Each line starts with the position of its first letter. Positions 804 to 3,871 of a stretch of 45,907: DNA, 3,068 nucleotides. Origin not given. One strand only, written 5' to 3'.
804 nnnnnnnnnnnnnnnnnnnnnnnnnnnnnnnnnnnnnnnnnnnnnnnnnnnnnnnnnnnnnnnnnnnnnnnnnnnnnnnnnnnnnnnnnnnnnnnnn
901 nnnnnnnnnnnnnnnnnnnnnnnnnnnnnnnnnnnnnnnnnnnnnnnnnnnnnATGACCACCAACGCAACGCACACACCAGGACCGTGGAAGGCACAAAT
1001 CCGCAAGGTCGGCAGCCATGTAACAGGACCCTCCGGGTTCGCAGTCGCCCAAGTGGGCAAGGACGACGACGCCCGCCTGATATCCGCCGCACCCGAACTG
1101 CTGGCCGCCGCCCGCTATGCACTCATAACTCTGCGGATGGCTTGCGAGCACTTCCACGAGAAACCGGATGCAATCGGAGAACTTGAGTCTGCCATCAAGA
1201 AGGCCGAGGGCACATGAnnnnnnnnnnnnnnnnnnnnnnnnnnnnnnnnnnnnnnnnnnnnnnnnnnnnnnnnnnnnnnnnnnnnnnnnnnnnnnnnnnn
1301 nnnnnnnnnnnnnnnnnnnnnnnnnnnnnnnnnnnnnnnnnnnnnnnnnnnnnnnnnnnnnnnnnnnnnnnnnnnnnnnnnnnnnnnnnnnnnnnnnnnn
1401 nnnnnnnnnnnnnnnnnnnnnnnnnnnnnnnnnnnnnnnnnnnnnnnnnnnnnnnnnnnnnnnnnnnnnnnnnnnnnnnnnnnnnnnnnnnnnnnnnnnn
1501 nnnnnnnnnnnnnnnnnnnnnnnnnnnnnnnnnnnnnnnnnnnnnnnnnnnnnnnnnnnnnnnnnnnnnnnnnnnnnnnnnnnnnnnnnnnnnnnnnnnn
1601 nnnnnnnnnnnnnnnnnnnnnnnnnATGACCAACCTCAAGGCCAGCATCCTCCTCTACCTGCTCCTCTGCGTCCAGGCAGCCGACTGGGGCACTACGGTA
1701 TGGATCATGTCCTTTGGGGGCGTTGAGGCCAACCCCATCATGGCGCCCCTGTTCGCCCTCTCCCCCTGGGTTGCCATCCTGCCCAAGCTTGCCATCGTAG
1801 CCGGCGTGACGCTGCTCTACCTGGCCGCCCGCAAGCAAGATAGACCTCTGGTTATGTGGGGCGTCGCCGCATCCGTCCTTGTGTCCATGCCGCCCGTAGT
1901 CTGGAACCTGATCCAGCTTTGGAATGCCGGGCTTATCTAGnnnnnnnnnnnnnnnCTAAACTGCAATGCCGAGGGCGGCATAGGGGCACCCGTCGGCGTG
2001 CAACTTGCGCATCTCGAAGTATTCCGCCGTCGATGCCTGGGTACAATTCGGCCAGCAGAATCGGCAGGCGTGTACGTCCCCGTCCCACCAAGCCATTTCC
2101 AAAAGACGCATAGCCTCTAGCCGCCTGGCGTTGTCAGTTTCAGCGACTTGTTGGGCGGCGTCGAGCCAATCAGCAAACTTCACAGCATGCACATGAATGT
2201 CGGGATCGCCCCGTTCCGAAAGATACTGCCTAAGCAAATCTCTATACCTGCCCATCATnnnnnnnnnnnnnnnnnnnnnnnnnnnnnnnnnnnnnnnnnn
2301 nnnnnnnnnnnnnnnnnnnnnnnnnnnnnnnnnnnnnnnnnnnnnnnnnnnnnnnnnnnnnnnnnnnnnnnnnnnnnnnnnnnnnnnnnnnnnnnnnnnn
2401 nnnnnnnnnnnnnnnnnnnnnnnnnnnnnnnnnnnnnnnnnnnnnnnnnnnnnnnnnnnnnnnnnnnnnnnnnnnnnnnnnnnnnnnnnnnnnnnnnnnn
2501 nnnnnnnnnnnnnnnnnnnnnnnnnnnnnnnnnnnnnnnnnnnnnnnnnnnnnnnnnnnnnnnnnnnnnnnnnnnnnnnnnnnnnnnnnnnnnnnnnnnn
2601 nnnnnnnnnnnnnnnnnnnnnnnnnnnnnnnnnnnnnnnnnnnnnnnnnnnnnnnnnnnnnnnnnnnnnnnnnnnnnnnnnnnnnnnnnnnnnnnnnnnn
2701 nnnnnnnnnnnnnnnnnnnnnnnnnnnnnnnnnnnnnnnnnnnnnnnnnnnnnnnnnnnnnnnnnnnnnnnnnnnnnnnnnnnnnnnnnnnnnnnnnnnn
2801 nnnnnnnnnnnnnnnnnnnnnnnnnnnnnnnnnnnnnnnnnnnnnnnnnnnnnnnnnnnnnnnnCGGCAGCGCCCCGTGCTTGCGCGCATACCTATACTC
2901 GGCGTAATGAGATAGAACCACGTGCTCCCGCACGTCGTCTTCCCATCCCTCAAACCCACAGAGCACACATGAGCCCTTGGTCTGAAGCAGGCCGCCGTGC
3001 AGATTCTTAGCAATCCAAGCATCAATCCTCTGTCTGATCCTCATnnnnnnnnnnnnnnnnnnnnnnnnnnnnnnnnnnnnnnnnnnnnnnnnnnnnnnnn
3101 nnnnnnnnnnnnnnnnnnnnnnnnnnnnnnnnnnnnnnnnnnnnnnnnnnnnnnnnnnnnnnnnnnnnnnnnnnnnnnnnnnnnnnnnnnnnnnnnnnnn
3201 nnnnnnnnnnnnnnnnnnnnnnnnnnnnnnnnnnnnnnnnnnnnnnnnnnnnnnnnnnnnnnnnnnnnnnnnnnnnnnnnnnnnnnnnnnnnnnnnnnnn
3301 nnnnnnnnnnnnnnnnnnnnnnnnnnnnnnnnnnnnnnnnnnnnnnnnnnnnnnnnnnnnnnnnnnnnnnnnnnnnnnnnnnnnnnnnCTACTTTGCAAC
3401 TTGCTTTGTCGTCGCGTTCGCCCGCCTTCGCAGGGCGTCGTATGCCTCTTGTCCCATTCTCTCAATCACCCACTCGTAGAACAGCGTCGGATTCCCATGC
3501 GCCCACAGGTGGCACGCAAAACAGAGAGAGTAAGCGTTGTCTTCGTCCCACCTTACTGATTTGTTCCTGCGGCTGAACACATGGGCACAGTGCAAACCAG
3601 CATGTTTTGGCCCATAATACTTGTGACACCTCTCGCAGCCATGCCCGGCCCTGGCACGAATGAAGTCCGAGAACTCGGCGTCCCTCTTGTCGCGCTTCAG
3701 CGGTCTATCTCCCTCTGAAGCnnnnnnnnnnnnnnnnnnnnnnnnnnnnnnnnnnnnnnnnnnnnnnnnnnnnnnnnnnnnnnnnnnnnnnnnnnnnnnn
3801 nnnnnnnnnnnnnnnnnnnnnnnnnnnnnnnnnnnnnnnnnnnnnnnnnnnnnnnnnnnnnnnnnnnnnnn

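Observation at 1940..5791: Integron-type attC (59-base-element-like) sites separate the small genes: two minus-strand cassette arrays in a phage genome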

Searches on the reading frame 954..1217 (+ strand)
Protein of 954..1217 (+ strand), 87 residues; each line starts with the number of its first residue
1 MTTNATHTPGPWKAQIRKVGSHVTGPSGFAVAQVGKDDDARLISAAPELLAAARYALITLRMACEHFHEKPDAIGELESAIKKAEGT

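Call 59: search_protein_families(library=pfam, proteins=[window:954-1217:+], max_evalue=0.05)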
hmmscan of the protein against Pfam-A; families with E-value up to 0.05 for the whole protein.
window:954-1217:+ (87 aa): 2 families
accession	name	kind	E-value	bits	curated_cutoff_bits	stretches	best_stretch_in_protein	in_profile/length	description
PF13489.12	Methyltransf_23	-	0.0064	16.7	27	1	34-83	66-110/164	Methyltransferase domain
PF08285.16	DPM3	-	0.033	14.8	25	1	49-84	45-80/90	Dolichol-phosphate mannosyltransferase subunit 3 (DPM3)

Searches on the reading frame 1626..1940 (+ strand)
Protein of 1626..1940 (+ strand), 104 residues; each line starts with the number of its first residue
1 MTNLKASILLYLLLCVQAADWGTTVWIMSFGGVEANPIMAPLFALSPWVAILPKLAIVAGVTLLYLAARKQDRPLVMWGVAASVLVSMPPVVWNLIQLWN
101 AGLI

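Call 59: search_protein_families(library=pfam, proteins=[window:1626-1940:+], max_evalue=0.05)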
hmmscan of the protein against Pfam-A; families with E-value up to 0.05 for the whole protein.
window:1626-1940:+ (104 aa): 1 family
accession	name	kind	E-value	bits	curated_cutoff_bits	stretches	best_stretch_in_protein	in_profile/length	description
PF18902.5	DUF5658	-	5.7e-11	43.5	25.2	1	16-84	3-72/82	Domain of unknown function (DUF5658)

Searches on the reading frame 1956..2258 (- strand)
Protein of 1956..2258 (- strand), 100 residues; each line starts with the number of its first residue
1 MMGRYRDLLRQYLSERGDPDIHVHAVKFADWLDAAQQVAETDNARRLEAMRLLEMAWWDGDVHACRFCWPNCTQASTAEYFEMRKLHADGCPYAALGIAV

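Call 58: search_protein_families(library=pfam, proteins=[window:1956-2258:-], max_evalue=0.05)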
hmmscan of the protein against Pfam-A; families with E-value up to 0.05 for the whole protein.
window:1956-2258:- (100 aa): 0 families

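Call 94: search_protein_families(library=phrogs, proteins=[window:1956-2258:-], max_evalue=0.001)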
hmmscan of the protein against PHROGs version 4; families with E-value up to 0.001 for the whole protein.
window:1956-2258:- (100 aa): 0 families

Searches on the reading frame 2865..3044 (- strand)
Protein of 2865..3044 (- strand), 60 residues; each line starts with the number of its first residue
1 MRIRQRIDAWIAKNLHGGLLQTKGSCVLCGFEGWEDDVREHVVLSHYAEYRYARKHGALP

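Call 83: find_homologous_proteins(query=window:2865-3044:-, max_evalue=0.001)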
Query seq(60 aa) (60 aa): 1 proteins with E <= 0.001 among 1 candidates.
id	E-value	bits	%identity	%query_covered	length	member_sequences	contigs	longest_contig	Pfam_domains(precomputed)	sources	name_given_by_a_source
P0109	1.8e-29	118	85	100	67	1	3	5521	-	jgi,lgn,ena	-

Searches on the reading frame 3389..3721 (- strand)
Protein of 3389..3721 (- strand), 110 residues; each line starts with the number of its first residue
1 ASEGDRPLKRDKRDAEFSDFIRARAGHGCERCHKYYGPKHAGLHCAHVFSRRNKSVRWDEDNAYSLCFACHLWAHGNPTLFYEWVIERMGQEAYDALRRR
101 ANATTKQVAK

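Call 58: search_protein_families(library=pfam, proteins=[window:3389-3721:-], max_evalue=0.05)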
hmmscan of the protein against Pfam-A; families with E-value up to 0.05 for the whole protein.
window:3389-3721:- (110 aa): 2 families
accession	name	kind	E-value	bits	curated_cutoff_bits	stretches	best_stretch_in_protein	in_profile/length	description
PF05766.18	NinG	-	1.2e-06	29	25.4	1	16-103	82-168/193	Bacteriophage Lambda NinG protein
PF01844.29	HNH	-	0.026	15.1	21.4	0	29-72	1-42/47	HNH endonuclease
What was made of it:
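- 3354..4024 (-): Block between the two left arrays. It starts with a cassette-type leader and holds a NinG/HNH-like gene (3389-3721), but has no attC of its own. Pfam NinG 1.2e-6 (call 58).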
